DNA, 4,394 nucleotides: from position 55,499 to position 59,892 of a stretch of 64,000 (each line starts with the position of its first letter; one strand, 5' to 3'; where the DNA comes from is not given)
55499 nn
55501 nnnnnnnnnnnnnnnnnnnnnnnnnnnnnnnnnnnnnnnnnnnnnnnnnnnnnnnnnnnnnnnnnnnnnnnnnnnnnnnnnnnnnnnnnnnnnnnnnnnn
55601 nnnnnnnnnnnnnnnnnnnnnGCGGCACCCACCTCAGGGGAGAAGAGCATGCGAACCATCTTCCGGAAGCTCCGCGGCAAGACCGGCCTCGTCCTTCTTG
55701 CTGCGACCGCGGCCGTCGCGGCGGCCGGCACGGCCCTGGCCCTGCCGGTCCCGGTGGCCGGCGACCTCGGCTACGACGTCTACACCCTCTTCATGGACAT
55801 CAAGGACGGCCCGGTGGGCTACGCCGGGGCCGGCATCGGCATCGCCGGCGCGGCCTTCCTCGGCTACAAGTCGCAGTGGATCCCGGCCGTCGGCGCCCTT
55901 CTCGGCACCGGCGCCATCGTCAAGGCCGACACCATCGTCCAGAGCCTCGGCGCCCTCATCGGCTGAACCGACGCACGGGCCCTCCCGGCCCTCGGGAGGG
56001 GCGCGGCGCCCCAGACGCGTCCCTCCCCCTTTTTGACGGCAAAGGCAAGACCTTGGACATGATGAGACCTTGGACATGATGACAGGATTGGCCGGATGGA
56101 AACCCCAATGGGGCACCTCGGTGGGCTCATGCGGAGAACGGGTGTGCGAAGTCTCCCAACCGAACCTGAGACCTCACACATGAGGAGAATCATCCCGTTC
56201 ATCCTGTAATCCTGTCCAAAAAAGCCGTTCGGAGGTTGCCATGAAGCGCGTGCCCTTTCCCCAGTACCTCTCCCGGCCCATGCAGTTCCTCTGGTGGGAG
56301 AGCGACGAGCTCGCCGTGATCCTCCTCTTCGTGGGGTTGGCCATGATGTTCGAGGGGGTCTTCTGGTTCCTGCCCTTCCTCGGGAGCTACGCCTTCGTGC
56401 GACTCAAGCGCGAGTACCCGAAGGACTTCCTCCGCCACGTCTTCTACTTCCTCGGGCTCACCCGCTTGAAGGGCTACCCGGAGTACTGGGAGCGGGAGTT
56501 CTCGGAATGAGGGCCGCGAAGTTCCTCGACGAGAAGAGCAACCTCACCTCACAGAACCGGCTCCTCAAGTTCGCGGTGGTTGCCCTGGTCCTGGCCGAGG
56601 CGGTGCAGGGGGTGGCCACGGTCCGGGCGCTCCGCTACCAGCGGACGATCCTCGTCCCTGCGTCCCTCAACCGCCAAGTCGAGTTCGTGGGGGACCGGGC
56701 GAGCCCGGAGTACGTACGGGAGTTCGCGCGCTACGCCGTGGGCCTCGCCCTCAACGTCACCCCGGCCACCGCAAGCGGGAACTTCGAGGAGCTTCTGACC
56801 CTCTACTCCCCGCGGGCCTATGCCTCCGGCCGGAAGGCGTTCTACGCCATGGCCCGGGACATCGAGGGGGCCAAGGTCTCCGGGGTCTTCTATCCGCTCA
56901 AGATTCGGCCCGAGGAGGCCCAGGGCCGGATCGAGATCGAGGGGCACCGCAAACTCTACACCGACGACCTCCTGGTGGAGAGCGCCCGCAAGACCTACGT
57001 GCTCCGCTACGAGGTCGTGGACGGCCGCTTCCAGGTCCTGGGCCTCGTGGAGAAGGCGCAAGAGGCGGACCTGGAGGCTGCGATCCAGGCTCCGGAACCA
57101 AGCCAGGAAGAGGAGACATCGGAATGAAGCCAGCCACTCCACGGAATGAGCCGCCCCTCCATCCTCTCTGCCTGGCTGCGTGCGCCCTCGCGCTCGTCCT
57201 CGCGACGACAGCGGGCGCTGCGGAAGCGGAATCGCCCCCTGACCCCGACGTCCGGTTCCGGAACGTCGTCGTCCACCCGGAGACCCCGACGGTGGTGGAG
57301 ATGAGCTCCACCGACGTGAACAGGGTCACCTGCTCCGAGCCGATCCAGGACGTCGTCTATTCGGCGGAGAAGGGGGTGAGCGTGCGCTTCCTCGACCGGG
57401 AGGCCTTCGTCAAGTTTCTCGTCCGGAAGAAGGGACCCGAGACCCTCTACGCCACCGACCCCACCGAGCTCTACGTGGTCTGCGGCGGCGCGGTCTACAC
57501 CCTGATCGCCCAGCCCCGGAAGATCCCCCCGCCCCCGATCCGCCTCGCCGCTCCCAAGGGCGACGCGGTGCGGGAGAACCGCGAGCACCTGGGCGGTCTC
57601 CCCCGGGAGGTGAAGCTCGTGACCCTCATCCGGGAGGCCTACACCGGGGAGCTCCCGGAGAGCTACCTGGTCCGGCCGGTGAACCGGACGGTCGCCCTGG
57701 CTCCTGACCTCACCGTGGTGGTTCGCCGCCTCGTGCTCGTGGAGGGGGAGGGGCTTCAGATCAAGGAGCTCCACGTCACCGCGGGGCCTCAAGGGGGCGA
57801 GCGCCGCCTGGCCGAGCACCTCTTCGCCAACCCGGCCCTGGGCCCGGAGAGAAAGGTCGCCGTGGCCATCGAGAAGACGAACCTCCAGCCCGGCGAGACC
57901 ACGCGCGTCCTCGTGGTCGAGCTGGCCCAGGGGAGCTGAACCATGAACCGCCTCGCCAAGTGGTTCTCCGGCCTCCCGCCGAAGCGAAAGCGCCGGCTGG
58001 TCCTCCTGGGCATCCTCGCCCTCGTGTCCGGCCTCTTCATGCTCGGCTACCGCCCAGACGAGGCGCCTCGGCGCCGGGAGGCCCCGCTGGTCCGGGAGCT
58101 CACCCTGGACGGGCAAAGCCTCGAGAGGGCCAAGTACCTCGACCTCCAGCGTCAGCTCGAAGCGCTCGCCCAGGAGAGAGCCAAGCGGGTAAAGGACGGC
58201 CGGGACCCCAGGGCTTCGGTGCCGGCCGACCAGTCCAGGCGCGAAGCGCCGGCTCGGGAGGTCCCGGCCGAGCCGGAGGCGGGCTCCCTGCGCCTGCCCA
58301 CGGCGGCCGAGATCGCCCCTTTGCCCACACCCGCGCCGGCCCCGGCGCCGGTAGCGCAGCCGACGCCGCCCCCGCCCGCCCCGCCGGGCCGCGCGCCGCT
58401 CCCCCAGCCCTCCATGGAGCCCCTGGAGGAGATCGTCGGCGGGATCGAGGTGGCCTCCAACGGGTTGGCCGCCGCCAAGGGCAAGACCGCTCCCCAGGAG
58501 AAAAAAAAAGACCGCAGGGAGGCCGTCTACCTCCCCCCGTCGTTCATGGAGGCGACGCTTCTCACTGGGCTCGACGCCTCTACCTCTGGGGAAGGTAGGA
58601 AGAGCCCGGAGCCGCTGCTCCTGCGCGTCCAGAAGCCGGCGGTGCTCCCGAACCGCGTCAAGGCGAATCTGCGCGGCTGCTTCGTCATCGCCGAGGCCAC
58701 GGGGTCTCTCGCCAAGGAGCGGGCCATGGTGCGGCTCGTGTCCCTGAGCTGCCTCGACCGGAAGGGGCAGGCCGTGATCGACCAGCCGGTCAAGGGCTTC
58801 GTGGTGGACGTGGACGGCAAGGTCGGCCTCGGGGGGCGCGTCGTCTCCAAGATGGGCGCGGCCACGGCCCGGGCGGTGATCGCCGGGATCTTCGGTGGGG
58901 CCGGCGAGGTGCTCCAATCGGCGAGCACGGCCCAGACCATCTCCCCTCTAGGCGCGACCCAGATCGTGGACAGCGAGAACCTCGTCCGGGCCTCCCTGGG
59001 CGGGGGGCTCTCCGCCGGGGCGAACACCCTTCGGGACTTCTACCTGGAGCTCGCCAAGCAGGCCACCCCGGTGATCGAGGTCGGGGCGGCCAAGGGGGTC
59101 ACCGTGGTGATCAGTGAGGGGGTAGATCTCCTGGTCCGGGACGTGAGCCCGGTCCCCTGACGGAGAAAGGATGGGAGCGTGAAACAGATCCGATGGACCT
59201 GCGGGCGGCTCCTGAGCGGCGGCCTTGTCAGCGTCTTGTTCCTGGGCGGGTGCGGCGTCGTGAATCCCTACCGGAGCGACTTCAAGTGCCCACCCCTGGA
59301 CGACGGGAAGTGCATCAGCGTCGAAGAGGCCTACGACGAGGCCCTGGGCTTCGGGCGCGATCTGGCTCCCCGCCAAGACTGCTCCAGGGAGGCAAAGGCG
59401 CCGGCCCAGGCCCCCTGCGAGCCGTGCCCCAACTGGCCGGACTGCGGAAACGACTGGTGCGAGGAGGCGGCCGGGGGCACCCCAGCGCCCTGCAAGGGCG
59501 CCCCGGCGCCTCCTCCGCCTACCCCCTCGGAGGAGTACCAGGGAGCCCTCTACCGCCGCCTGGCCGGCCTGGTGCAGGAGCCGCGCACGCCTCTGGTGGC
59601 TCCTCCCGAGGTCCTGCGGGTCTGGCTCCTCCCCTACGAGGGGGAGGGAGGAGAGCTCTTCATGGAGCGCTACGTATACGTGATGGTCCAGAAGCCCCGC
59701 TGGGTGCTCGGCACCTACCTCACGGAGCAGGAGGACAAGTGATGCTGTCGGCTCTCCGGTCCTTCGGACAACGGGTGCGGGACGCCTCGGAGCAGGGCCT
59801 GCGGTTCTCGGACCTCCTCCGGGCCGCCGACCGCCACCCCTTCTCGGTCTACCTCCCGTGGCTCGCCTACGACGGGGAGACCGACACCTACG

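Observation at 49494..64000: tRNA-Gly(GCC)-integrated conjugative element with an F-type (MPF-F) T4SS in a ~70% GC backbone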

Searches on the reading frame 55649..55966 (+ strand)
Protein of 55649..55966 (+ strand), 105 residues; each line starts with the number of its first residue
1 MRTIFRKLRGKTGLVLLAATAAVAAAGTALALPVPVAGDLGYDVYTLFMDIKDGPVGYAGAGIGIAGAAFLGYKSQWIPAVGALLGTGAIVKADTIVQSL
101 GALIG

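Call 7: search_protein_families(library=pfam, max_evalue=0.01, proteins=[window:55649-55966:+])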
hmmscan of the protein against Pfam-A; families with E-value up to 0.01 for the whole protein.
window:55649-55966:+ (105 aa): 0 families

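Call 9: search_protein_families(library=ncbifam, max_evalue=0.01, proteins=[window:55649-55966:+])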
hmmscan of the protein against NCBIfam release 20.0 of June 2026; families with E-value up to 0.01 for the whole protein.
window:55649-55966:+ (105 aa): 0 families

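Call 55: search_protein_families(library=pfam, max_evalue=0.1, proteins=[L087:14499-15572:+])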
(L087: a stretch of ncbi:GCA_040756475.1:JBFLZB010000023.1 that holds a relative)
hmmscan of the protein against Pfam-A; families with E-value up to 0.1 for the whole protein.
L087:14499-15572:+ (357 aa): 1 family
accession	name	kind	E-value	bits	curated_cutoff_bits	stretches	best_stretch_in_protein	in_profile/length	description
PF06986.16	F_T4SS_TraN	-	7.8e-21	75.2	23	1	197-313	132-240/240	F-type Type IV secretion system, TraN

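Call 68: search_solved_structures(query=window:55649-55966:+, max_evalue=10)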
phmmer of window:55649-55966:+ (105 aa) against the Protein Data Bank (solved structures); distinct sequences matched with E-value up to 10: 9.
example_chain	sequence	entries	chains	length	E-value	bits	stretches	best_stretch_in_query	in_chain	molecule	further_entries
8wm6_b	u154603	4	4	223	0.39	13.8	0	6-47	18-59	cac-b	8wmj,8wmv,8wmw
2oox_A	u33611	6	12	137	0.59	13.2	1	8-47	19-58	SNF1-like protein kinase ssp2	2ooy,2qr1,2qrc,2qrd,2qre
9ix9_A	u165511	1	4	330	0.91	12.6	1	11-64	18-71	Two-Domain Laccase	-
5xn3_A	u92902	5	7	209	1.2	12.2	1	47-87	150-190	SPRY domain-containing SOCS box protein 2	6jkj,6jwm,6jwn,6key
8t2i_A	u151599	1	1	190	1.4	12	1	62-89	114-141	Transcription factor MYC3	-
9jrv_A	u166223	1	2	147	1.5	11.9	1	8-83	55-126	Type IV pilin protein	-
4rqw_A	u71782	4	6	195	1.5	11.9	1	62-89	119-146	Transcription factor MYC3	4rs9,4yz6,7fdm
9kz9_b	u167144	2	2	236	1.6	11.8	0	4-46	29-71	ACPI-b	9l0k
5t0f_A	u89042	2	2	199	1.7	11.7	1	62-89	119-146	Transcription factor MYC3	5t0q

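Call 82: predict_structure(protein=window:55649-55966:+)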
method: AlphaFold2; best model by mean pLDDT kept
length: 105 residues; sequences in the alignment: 1
mean_pLDDT: 52.1   pTM: 0.30
mean pLDDT of the five models: 52.1, 45.5, 45.4, 45.4, 45.4
residues with pLDDT >= 90: 0; 70-90: 3; 50-70: 54; < 50: 48
segments of 3 or more residues with pLDDT < 50: 31-45, 53-57, 72-74, 76-78, 90-103
pLDDT, mean of each block of 10 residues (from residue 1): 65 64 61 42 48 49 53 48 50 44 44
secondary structure, 60 per line:
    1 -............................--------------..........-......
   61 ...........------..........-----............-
elements in order: H2-29 H44-53 H55-71 H78-87 H93-104
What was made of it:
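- On MPF-F (F-type) type IV secretion system: The AF2 model has pLDDT 52 (call 82).
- Tried and rejected: The model was too poor to search with (call 82).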

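Call 90: search_protein_families(library=pfam, alignment_id=A6, max_evalue=5)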
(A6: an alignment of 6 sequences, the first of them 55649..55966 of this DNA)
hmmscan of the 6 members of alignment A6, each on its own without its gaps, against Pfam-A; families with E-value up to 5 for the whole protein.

A. member 1, window:55649-55966:+ (105 aa): 0 families

B. families by the number of members that match (of 6 scanned): 5 families
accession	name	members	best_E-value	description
PF04956.18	TrbC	4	0.038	TrbC/VIRB2 pilin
PF11139.14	SfLAP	1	0.00027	Sap, sulfolipid-1-addressing protein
PF05745.16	CRPA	1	0.01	Chlamydia 15 kDa cysteine-rich outer membrane protein (CRPA)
PF09307.15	MHC2-interact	1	0.38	CLIP, MHC2 interacting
PF13567.11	DUF4131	1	4.6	Domain of unknown function (DUF4131)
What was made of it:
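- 55649..55966 (+): Pilin candidate of 105 aa: a leader ending in ALA, then two hydrophobic helices. Four of six positional orthologues give weak TrbC/VirB2 hits (call 90).
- On MPF-F (F-type) type IV secretion system: Weak PF04956 hits in 4 of 6 positional orthologues (call 90).
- On IncF (F-like) plasmid transfer region: No TraA family hit (calls 7, 90).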

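Call 91: search_solved_structures(query=A6, max_evalue=10)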
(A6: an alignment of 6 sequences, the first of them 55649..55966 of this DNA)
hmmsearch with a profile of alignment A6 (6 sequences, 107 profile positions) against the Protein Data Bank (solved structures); distinct sequences matched with E-value up to 10: 0.
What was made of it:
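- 55649..55966 (+): It has no hit of its own (calls 7, 9, 68, 91).
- On MPF-F (F-type) type IV secretion system: No Pfam, NCBIfam or PDB match for the window protein (calls 7, 9, 68, 91).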

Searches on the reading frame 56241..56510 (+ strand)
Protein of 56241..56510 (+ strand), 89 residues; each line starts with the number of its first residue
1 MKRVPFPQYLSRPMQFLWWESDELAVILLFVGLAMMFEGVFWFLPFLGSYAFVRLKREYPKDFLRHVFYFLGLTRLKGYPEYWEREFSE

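Call 7: search_protein_families(library=pfam, max_evalue=0.01, proteins=[window:56241-56510:+])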
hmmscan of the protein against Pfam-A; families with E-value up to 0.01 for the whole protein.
window:56241-56510:+ (89 aa): 1 family
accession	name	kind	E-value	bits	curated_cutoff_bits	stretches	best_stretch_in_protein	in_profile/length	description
PF07178.16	TraL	-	2.1e-12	47.6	24.4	1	6-87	3-89/90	TraL protein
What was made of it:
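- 56241..56510 (+): TraL. PF07178 2e-12 (call 7).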

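Call 55: search_protein_families(library=pfam, max_evalue=0.1, proteins=[L087:14499-15572:+])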
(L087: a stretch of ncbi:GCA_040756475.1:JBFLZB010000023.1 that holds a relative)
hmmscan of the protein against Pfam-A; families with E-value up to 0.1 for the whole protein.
L087:14499-15572:+ (357 aa): 1 family
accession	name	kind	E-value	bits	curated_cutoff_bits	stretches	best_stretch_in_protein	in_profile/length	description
PF06986.16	F_T4SS_TraN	-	7.8e-21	75.2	23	1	197-313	132-240/240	F-type Type IV secretion system, TraN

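Call 93: search_protein_families(library=ncbifam, max_evalue=0.01, proteins=[window:56241-56510:+])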
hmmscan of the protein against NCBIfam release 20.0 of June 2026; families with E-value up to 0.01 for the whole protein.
window:56241-56510:+ (89 aa): 1 family
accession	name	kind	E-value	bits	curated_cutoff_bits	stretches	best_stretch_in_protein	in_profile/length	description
TIGR02762.1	TraL_TIGR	equivalog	7.1e-08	33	30.95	1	3-78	2-81/95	type IV conjugative transfer system protein TraL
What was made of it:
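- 56241..56510 (+): TIGR02762 at 33 bits, above its cut-off (call 93).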

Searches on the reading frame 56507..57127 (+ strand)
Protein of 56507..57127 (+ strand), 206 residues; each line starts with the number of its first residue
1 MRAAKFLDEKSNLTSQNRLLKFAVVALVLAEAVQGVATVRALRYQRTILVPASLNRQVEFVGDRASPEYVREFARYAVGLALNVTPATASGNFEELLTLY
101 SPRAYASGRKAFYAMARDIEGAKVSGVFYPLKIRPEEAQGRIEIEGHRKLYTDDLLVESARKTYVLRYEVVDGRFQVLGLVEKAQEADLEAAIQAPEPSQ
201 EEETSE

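Call 8: search_protein_families(library=pfam, max_evalue=0.01, proteins=[window:56507-57127:+])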
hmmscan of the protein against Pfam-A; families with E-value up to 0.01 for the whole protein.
window:56507-57127:+ (206 aa): 1 family
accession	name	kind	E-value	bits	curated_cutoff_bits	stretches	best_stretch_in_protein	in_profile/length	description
PF05309.16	TraE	-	7.2e-48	162.8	24.8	1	1-180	1-180/182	TraE protein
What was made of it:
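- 56507..57127 (+): TraE. PF05309 7e-48 (call 8).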

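Call 55: search_protein_families(library=pfam, max_evalue=0.1, proteins=[L087:14499-15572:+])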
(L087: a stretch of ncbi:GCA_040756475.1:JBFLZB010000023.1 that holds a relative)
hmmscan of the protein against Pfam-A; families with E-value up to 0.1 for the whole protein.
L087:14499-15572:+ (357 aa): 1 family
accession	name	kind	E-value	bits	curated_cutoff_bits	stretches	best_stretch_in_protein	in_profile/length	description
PF06986.16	F_T4SS_TraN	-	7.8e-21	75.2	23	1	197-313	132-240/240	F-type Type IV secretion system, TraN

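Call 93: search_protein_families(library=ncbifam, max_evalue=0.01, proteins=[window:56507-57127:+])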
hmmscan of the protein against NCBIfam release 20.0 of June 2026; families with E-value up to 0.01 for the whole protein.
window:56507-57127:+ (206 aa): 1 family
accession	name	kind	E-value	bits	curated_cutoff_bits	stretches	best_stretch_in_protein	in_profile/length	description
TIGR02761.1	TraE_TIGR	equivalog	2.6e-26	92.6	109.05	1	8-176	8-176/181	type IV conjugative transfer system protein TraE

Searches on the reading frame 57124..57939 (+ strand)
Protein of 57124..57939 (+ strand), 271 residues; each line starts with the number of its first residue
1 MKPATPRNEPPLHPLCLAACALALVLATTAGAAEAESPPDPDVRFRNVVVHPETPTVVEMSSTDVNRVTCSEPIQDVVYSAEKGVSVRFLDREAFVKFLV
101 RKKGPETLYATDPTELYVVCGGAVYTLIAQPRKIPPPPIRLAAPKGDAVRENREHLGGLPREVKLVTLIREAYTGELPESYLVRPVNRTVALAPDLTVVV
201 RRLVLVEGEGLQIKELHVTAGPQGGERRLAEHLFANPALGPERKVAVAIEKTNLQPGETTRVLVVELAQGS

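Call 8: search_protein_families(library=pfam, max_evalue=0.01, proteins=[window:57124-57939:+])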
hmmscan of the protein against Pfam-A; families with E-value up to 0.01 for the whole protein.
window:57124-57939:+ (271 aa): 2 families
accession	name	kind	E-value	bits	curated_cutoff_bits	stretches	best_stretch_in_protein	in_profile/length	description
PF23536.1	TraK_C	-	6.8e-19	68.4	28.5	1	151-266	2-110/110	TraK C-terminal domain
PF06586.17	TraK_N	-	1.5e-15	57.8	24.8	1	51-141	3-91/100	TraK N-terminal domain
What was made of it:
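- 57124..57939 (+): TraK (secretin-like core component). TraK_N 1.5e-15 and TraK_C 7e-19 (call 8).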

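Call 55: search_protein_families(library=pfam, max_evalue=0.1, proteins=[L087:14499-15572:+])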
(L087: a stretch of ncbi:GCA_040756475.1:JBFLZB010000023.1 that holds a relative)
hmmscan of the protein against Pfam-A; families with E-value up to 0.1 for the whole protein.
L087:14499-15572:+ (357 aa): 1 family
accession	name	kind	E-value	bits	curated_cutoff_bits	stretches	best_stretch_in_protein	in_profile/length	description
PF06986.16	F_T4SS_TraN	-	7.8e-21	75.2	23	1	197-313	132-240/240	F-type Type IV secretion system, TraN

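Call 93: search_protein_families(library=ncbifam, max_evalue=0.01, proteins=[window:57124-57939:+])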
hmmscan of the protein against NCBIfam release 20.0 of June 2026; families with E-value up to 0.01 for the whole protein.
window:57124-57939:+ (271 aa): 2 families
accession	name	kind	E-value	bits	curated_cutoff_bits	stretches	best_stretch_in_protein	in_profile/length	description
NF010296.0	PRK13736.1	subfamily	9.7e-06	24.7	251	1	121-266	97-237/245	F-type conjugal transfer protein TraK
TIGR02756.1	TraK_Ftype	equivalog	0.0042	16.6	124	1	162-265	135-231/232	type-F conjugative transfer system secretin TraK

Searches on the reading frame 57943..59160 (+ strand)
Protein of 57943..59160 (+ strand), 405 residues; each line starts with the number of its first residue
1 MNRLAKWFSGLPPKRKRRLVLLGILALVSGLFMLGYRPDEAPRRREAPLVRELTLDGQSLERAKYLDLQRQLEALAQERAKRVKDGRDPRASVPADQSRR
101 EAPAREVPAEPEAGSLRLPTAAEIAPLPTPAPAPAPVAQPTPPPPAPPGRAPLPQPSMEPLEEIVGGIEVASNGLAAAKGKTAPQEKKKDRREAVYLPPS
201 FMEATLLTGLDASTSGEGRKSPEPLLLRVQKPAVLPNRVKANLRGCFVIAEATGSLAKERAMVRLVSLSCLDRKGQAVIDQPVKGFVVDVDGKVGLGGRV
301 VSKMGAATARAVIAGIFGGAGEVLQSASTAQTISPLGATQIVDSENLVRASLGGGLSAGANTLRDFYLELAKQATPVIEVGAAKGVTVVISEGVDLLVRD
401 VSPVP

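Call 8: search_protein_families(library=pfam, max_evalue=0.01, proteins=[window:57943-59160:+])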
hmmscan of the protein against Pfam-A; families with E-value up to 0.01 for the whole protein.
window:57943-59160:+ (405 aa): 1 family
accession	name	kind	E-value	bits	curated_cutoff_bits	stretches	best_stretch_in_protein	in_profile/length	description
PF03743.19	TrbI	-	3.4e-31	109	35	1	196-396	1-188/188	Bacterial conjugation TrbI-like protein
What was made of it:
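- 57943..59160 (+): TraB (VirB10 family). PF03743 3e-31 (call 8).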

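Call 9: search_protein_families(library=ncbifam, max_evalue=0.01, proteins=[window:57943-59160:+])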
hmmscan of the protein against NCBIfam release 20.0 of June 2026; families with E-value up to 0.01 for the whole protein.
window:57943-59160:+ (405 aa): 1 family
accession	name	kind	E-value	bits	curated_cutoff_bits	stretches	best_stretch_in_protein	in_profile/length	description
NF010289.0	PRK13729.1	equivalog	1.7e-47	162.5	504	1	63-396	83-409/474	F-type conjugal transfer pilus assembly protein TraB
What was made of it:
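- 57943..59160 (+): NF010289 F-type TraB 1.7e-47 (call 9).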

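Call 11: find_encoding_contigs(protein=window:57943-59160:+, flank=10000, max_places=6)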
Protein window:57943-59160:+ (405 aa): no gene with exactly this product is on record in the collection.

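Call 55: search_protein_families(library=pfam, max_evalue=0.1, proteins=[L087:14499-15572:+])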
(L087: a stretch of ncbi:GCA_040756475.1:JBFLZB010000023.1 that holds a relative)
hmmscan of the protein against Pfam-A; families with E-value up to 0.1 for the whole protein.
L087:14499-15572:+ (357 aa): 1 family
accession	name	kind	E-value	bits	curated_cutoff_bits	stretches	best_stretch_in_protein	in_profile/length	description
PF06986.16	F_T4SS_TraN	-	7.8e-21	75.2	23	1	197-313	132-240/240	F-type Type IV secretion system, TraN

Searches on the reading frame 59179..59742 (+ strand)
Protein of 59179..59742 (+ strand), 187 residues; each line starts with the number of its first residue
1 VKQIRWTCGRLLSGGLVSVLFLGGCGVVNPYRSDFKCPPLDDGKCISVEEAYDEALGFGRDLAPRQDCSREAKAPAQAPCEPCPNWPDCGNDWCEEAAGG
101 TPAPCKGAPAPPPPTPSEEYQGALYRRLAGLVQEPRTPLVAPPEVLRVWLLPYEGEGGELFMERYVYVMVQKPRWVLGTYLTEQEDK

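Call 8: search_protein_families(library=pfam, max_evalue=0.01, proteins=[window:59179-59742:+])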
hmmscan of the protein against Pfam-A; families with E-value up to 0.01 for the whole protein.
window:59179-59742:+ (187 aa): 1 family
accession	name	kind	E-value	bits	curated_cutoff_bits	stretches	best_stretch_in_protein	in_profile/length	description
PF09676.15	TraV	-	2.3e-26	93.7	21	1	33-175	1-128/128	Type IV conjugative transfer system lipoprotein (TraV)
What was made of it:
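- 59179..59742 (+): TraV lipoprotein. PF09676 2e-26 (call 8).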

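Call 55: search_protein_families(library=pfam, max_evalue=0.1, proteins=[L087:14499-15572:+])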
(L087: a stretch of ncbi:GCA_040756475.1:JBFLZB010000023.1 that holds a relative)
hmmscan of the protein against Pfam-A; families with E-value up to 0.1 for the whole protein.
L087:14499-15572:+ (357 aa): 1 family
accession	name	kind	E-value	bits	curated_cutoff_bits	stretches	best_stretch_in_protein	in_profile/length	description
PF06986.16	F_T4SS_TraN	-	7.8e-21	75.2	23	1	197-313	132-240/240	F-type Type IV secretion system, TraN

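Call 93: search_protein_families(library=ncbifam, max_evalue=0.01, proteins=[window:59179-59742:+])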
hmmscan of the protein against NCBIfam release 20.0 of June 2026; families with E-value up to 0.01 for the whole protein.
window:59179-59742:+ (187 aa): 1 family
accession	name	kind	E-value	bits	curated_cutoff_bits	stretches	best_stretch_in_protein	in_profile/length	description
TIGR02747.1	TraV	equivalog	5.3e-12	46.6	44.75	1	18-175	11-145/145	type IV conjugative transfer system lipoprotein TraV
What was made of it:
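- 59179..59742 (+): TIGR02747 above its cut-off (call 93).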
